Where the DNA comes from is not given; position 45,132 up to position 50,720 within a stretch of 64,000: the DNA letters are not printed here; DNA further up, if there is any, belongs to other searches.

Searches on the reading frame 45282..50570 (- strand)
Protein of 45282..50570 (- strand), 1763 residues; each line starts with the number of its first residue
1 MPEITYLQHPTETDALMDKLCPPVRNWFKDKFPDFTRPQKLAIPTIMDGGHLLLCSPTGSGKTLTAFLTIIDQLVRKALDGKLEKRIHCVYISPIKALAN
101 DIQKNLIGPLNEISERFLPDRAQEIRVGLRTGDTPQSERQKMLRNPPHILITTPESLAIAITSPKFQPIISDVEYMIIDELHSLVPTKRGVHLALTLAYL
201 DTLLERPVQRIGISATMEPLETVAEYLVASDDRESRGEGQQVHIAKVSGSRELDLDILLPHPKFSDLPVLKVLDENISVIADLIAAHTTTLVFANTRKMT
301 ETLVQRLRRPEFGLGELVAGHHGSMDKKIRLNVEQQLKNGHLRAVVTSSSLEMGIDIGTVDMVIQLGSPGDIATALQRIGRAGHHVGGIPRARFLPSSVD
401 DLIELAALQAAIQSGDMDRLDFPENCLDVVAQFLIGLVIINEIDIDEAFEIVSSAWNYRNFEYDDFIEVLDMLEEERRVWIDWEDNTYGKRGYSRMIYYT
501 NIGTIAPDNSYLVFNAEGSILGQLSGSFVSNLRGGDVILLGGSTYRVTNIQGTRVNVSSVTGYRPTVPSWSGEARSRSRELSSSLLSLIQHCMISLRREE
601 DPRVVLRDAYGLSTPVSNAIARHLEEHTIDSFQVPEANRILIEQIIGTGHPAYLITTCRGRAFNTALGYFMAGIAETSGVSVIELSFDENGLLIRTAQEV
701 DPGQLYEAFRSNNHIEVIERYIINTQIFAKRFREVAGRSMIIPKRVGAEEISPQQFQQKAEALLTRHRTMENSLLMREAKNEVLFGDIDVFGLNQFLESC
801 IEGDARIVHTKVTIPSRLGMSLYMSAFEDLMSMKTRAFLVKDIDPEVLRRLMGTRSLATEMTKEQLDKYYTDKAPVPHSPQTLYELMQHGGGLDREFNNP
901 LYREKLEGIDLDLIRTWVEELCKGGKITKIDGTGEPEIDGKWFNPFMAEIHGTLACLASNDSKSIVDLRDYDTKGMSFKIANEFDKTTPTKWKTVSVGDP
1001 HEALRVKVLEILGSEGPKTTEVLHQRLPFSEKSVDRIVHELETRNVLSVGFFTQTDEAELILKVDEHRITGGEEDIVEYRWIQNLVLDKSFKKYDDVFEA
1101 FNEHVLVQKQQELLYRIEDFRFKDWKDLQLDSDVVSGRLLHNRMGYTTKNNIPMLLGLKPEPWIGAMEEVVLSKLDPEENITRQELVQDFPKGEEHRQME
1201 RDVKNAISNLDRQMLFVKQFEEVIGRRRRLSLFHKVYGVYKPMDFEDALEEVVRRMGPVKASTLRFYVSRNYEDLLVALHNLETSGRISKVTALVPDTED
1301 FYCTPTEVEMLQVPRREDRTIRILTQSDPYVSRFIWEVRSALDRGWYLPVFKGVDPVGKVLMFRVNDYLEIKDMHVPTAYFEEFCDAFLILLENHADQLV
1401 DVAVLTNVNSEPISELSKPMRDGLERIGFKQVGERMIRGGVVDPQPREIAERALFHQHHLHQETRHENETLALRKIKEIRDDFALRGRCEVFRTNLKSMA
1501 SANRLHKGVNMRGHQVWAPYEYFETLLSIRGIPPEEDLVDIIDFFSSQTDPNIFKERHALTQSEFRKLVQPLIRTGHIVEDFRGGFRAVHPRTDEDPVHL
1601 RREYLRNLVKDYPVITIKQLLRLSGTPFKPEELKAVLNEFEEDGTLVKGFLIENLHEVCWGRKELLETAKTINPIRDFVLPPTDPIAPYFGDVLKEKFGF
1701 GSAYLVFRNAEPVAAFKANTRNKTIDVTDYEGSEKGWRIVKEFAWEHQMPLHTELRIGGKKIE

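Call 7: search_protein_families(library=pfam, proteins=[window:45282-50570:-], max_evalue=0.01)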
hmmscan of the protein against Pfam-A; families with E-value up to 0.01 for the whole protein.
window:45282-50570:- (1763 aa): 7 families
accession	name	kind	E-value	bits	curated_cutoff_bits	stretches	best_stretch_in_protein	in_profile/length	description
PF00270.35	DEAD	-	1.7e-30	106.4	26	1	36-218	1-161/167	DEAD/DEAH box helicase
PF08494.16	DEAD_assoc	-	9.2e-29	101.1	23.5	1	634-818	1-190/191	DEAD/H associated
PF19306.5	WH_Lhr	-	1.8e-26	92.9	27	1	411-562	2-163/168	Large helicase-related protein, winged helix domain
PF00271.37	Helicase_C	-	8.2e-20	71.6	23.5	1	278-384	4-108/110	Helicase conserved C-terminal domain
PF04851.21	ResIII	-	1.5e-07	31.9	22.5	1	50-218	24-163/164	Type III restriction enzyme, res subunit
PF06224.18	AlkZ-like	-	9e-06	26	25.9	1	1162-1331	83-252/329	DNA glycosylase AlkZ-like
PF23234.1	WH4_Lhr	-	0.00067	19.6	27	0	1603-1656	10-62/87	Large helicase-related protein, winged-helix domain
